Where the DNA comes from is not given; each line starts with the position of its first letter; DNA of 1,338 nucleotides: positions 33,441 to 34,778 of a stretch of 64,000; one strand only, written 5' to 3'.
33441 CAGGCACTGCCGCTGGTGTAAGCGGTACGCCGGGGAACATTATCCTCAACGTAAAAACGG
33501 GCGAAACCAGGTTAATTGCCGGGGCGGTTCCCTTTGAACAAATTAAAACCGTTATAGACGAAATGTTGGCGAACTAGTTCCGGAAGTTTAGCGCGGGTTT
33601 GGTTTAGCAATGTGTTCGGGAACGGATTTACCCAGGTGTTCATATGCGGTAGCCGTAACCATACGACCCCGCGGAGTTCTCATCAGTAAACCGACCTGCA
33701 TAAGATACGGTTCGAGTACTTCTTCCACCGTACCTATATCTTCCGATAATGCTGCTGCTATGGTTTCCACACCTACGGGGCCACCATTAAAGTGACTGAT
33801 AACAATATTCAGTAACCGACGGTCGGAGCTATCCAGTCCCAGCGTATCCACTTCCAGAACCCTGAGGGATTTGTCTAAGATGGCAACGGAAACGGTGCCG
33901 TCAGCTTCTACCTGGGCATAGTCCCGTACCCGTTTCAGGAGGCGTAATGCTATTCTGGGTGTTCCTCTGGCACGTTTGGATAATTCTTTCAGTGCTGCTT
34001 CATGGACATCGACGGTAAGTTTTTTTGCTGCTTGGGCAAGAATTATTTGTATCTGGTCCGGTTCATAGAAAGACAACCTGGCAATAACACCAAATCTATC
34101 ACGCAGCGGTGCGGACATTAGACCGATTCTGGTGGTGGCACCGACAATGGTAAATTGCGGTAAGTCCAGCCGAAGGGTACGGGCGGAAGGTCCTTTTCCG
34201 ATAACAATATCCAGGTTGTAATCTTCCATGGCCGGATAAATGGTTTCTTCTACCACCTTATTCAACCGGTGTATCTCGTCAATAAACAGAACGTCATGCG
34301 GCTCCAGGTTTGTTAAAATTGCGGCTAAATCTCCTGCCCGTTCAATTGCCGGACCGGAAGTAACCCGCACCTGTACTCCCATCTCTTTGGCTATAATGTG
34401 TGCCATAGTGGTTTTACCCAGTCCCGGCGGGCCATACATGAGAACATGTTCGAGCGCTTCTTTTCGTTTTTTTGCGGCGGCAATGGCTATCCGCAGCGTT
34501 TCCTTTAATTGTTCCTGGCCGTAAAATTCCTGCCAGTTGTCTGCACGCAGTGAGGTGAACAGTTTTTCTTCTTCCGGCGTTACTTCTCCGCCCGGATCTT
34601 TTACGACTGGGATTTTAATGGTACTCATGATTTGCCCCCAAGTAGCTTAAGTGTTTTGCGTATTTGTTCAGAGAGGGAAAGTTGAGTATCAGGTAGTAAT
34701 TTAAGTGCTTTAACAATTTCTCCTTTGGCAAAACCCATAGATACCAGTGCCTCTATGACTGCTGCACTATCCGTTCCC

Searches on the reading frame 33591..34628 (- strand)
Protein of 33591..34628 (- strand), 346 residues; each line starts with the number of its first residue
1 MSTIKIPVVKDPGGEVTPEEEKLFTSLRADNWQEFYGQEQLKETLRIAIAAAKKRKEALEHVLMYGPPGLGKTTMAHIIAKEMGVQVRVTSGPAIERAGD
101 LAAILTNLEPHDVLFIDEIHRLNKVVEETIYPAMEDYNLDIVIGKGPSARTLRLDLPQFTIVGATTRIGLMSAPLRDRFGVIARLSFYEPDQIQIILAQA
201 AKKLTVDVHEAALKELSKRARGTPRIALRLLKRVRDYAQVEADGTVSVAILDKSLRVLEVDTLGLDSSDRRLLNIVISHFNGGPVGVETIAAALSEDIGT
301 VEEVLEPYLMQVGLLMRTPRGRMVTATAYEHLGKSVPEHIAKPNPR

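Call 59: search_protein_families(library=ncbifam, proteins=[window:33591-34628:-], max_evalue=0.01)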
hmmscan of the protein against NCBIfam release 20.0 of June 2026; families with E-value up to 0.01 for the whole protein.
window:33591-34628:- (346 aa): 66 families (the best 25 are shown)
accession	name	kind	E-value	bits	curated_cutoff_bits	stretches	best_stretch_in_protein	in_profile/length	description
NF000868.0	PRK00080.1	equivalog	6e-148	492.1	282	1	20-335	12-327/330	Holliday junction branch migration DNA helicase RuvB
TIGR00635.1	ruvB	equivalog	1.1e-136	454.8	299.05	1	31-333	2-304/305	Holliday junction branch migration DNA helicase RuvB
NF011523.0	PRK14962.1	equivalog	3.2e-11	42.7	576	2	21-90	2-67/474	DNA polymerase III subunits gamma and tau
NF009881.0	PRK13341.1-2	equivalog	2.4e-10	38.9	651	1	20-143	15-141/736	AAA family ATPase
TIGR02397.1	dnaX_nterm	equivalog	2.7e-10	40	250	1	25-86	6-63/355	DNA polymerase III subunit gamma/tau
NF009883.0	PRK13341.1-4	equivalog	5.8e-10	37.7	668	1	25-139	23-141/729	AAA family ATPase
NF003233.0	PRK04195.2-3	equivalog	1.1e-09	37.6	471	1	32-87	12-66/504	replication factor C large subunit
TIGR02902.1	spore_lonB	equivalog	1.6e-09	36.9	723.3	1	25-82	57-109/531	ATP-dependent protease LonB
NF009882.0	PRK13341.1-3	equivalog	1.6e-09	36.4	1197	1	23-142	20-143/734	AAA family ATPase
TIGR02903.1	spore_lon_C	equivalog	1.3e-08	33.9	678.8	1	26-82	147-198/615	Lon family ATP-dependent protease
NF003229.0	PRK04195.1-5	equivalog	1.4e-08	33.9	280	1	30-87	14-72/413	replication factor C large subunit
NF004046.1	PRK05563.1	equivalog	5e-08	32.3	400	1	23-93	5-71/567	DNA polymerase III subunit gamma/tau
NF001679.0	PRK00440.1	equivalog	5.1e-08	32.4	303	1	27-83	12-63/322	replication factor C small subunit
NF003230.0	PRK04195.1-6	equivalog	1.1e-07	30.9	441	1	30-87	11-67/494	replication factor C large subunit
NF009880.0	PRK13341.1-1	equivalog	1.1e-07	30.6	891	1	21-235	6-204/599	AAA family ATPase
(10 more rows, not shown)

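Call 60: find_homologous_proteins(query=window:33591-34628:-, max_evalue=1e-50)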
Query window:33591-34628:- (346 aa): 8000 proteins with E <= 1e-50 among 8000 candidates; the best 120 are listed.
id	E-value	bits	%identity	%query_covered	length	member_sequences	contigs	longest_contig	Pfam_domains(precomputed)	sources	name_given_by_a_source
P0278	5.9e-220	747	100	100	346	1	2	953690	PF05491.20,PF17864.8,PF00004.36,PF05496.19,PF07728.21,PF01078.28,PF13191.13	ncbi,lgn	-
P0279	6.4e-204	694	92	100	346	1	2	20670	PF05491.20,PF17864.8,PF00004.36,PF05496.19,PF07728.21,PF01078.28,PF13191.13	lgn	-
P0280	2.9e-178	610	84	96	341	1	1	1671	PF05491.20,PF17864.8,PF00004.36,PF05496.19,PF07728.21,PF01078.28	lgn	-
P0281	2.2e-165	568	76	97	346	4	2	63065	PF05491.20,PF17864.8,PF00004.36,PF05496.19,PF07728.21,PF01078.28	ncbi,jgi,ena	-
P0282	3.4e-164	564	78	95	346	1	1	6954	PF05491.20,PF17864.8,PF00004.36,PF05496.19,PF07728.21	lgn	-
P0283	9.2e-164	563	77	97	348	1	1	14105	PF05491.20,PF17864.8,PF00004.36,PF05496.19,PF07728.21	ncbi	-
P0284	9.3e-164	563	75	97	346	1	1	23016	PF05491.20,PF17864.8,PF00004.36,PF05496.19,PF07728.21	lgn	-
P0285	1.3e-163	562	77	98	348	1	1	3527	PF05491.20,PF17864.8,PF00004.36,PF05496.19,PF07728.21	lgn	-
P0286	7.8e-163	559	76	98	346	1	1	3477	PF05491.20,PF17864.8,PF00004.36,PF05496.19,PF07728.21,PF13191.13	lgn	-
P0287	8.3e-162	556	77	94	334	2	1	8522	PF05491.20,PF17864.8,PF00004.36,PF05496.19,PF07728.21,PF01078.28,PF13191.13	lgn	-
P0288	2.9e-161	554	74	97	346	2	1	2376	PF05491.20,PF17864.8,PF00004.36,PF05496.19,PF07728.21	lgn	-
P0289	3.0e-161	554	76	92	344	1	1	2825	PF05491.20,PF17864.8,PF00004.36,PF05496.19,PF07728.21,PF01078.28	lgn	-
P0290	5.2e-161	553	75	97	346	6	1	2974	PF05491.20,PF17864.8,PF00004.36,PF05496.19,PF07728.21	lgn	-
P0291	8.3e-161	553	75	94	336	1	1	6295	PF06068.20,PF05491.20,PF17864.8,PF00004.36,PF05496.19,PF07728.21,PF01078.28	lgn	-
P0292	1.1e-160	552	75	94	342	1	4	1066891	PF05491.20,PF17864.8,PF00004.36,PF05496.19,PF07728.21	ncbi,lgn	-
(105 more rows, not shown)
